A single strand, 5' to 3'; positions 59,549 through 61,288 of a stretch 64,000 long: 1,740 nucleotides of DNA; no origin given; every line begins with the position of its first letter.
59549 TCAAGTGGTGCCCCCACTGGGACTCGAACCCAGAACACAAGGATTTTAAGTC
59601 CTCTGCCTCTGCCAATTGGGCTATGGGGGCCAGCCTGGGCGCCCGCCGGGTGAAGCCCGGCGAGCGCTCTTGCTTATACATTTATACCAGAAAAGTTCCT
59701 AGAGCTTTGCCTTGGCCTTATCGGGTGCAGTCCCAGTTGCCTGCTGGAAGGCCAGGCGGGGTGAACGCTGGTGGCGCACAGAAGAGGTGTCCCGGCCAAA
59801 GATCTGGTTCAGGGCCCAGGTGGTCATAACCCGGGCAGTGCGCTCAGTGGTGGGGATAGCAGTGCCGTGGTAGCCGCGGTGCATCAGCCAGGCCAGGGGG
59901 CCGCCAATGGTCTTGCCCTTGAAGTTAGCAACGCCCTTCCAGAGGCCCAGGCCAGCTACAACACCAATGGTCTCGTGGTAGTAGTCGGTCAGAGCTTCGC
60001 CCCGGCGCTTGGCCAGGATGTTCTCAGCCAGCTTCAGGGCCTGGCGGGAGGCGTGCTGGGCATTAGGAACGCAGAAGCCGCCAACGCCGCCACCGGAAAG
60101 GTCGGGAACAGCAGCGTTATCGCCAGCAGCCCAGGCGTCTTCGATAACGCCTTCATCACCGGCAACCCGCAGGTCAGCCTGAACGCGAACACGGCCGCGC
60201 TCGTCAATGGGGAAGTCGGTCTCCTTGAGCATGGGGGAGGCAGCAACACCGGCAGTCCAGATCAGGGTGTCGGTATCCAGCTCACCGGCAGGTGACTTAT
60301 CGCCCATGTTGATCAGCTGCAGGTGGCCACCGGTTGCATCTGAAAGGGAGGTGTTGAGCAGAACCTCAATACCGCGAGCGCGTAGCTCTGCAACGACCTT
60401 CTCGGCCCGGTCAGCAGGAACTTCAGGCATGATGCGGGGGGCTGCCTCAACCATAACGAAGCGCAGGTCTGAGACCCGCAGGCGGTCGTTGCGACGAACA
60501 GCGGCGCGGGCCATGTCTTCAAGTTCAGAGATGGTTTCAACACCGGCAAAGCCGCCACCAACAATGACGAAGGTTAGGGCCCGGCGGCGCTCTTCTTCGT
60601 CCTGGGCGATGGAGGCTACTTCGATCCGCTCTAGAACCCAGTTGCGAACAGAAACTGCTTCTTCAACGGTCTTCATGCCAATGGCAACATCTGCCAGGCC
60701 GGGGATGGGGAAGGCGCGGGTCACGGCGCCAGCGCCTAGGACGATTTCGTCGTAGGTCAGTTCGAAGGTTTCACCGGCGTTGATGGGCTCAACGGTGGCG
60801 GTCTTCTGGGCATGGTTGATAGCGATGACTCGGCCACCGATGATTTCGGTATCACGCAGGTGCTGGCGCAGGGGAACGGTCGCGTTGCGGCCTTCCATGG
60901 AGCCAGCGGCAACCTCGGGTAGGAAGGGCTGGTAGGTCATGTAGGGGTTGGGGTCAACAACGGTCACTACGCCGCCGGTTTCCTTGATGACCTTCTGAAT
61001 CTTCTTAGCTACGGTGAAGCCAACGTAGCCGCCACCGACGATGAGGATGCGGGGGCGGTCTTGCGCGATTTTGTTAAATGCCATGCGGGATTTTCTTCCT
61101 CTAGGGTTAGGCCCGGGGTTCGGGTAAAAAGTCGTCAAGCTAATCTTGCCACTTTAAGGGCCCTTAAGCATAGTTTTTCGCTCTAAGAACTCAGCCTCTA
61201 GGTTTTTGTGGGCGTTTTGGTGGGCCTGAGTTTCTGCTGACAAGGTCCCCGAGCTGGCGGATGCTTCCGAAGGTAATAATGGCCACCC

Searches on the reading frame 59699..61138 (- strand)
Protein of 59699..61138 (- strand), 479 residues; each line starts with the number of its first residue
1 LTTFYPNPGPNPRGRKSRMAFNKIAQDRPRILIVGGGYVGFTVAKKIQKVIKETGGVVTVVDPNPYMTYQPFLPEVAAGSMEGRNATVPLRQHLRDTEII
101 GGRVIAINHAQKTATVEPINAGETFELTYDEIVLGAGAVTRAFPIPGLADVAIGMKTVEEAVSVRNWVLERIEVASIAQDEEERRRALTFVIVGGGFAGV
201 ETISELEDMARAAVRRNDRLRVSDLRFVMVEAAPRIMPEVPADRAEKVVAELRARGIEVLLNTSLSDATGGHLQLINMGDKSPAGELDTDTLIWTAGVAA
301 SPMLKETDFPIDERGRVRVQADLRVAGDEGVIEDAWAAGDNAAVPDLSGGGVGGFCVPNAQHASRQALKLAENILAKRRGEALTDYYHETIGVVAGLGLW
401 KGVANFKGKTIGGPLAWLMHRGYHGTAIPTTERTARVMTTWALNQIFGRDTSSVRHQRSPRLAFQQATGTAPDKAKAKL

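Call 65: find_homologous_proteins(query=window:59699-61138:-, max_evalue=1e-50)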
Query window:59699-61138:- (479 aa): 7997 proteins with E <= 1e-50 among 8000 candidates; the best 120 are listed.
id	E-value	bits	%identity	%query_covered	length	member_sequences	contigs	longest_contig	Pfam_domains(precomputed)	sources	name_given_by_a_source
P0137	6.9e-287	970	94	96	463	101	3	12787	PF07992.21,PF00070.34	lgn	-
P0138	1.4e-281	952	92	96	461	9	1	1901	PF07992.21,PF00070.34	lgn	-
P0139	9.7e-276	933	90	96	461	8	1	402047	PF07992.21,PF00070.34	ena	-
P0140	3.5e-275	931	90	96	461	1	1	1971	PF01266.31,PF07992.21,PF00070.34,PF13454.13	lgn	-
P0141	4.0e-271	918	89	96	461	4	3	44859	PF07992.21,PF00070.34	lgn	-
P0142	1.6e-270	916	88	96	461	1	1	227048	PF07992.21,PF00070.34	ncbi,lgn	-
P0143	5.2e-270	914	88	96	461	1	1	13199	PF07992.21,PF00070.34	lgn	-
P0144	1.1e-269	913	87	96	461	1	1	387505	PF07992.21,PF00070.34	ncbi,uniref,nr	ncbi:NAD(P)/FAD-dependent oxidoreductase [Rothia aerolata]|uniref:Dehydrogenase n=1 Tax=Rothia aerol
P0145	1.3e-269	913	88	96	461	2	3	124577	PF07992.21,PF00070.34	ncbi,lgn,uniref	ncbi:NAD(P)/FAD-dependent oxidoreductase [Rothia sp. P7181]|uniref:NAD(P)/FAD-dependent oxidoreducta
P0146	5.5e-269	911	87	96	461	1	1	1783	PF07992.21,PF00070.34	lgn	-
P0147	3.3e-268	908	87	96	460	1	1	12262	PF07992.21,PF00070.34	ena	-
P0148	9.1e-268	907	87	96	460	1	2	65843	PF07992.21,PF00070.34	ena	-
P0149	1.0e-267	906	87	96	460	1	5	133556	PF07992.21,PF00070.34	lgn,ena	-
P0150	1.7e-267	906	88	96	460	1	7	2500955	PF07992.21,PF00070.34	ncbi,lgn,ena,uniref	ncbi:NAD(P)/FAD-dependent oxidoreductase [Rothia dentocariosa]|uniref:NAD(P)/FAD-dependent oxidoredu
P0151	2.0e-267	906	87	96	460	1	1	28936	PF07992.21,PF00070.34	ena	-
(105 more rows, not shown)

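Call 78: find_encoding_contigs(protein=P0137, flank=10000, max_places=3)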
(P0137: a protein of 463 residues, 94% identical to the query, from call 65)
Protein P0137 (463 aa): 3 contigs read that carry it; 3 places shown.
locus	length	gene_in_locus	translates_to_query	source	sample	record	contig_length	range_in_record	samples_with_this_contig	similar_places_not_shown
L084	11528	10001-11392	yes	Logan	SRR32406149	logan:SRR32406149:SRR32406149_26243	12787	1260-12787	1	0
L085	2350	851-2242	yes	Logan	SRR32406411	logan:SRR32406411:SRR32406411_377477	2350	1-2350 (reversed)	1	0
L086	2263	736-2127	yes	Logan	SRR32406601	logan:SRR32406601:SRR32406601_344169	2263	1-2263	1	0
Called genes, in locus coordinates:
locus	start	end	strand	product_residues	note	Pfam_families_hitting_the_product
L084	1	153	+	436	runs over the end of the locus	PF02885:Glycos_trans_3N, PF00591:Glycos_transf_3, PF07831:PYNP_C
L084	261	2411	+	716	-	-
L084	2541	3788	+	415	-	PF00962:A_deaminase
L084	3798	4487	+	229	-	PF03819:MazG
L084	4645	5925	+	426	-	PF03952:Enolase_N, PF00113:Enolase_C, PF13378:MR_MLE_C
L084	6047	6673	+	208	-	PF04977:DivIC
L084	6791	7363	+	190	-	PF04417:DUF501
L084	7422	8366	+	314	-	PF02541:Ppx-GppA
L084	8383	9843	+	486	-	PF00082:Peptidase_S8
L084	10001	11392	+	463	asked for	PF07992:Pyr_redox_2, PF00070:Pyr_redox (weak)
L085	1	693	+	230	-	?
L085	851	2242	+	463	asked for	PF07992:Pyr_redox_2, PF00070:Pyr_redox (weak)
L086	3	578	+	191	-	?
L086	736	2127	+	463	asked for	PF07992:Pyr_redox_2, PF00070:Pyr_redox (weak)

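Call 79: find_encoding_contigs(protein=P0139, flank=10000, max_places=2)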
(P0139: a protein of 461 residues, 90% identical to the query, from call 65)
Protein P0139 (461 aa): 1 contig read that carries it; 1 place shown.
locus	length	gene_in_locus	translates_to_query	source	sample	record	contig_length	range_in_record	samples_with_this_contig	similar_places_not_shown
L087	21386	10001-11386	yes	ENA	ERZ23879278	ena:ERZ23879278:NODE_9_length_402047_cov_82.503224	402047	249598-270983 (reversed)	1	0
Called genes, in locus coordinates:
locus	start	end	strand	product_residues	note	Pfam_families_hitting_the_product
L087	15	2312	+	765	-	-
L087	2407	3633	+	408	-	PF00962:A_deaminase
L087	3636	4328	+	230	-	PF03819:MazG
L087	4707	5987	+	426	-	PF03952:Enolase_N, PF00113:Enolase_C, PF13378:MR_MLE_C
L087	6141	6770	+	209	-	PF04977:DivIC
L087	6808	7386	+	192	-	PF04417:DUF501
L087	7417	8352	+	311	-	PF02541:Ppx-GppA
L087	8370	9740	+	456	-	PF00082:Peptidase_S8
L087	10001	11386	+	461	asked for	PF07992:Pyr_redox_2, PF00070:Pyr_redox (weak)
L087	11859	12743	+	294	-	PF00702:Hydrolase (faint), PF08282:Hydrolase_3, PF05116:S6PP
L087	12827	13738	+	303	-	PF12811:BaxI_1, PF01027:Bax1-I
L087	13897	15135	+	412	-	PF01594:AI-2E_transport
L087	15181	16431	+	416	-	PF00291:PALP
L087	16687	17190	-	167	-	PF03449:GreA_GreB_N, PF01272:GreA_GreB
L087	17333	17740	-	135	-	PF14155:DUF4307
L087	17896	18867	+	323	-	PF02585:PIG-L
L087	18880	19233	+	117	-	-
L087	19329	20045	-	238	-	PF03006:HlyIII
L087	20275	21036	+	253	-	PF01255:Prenyltransf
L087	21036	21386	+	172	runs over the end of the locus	PF01478:Peptidase_A24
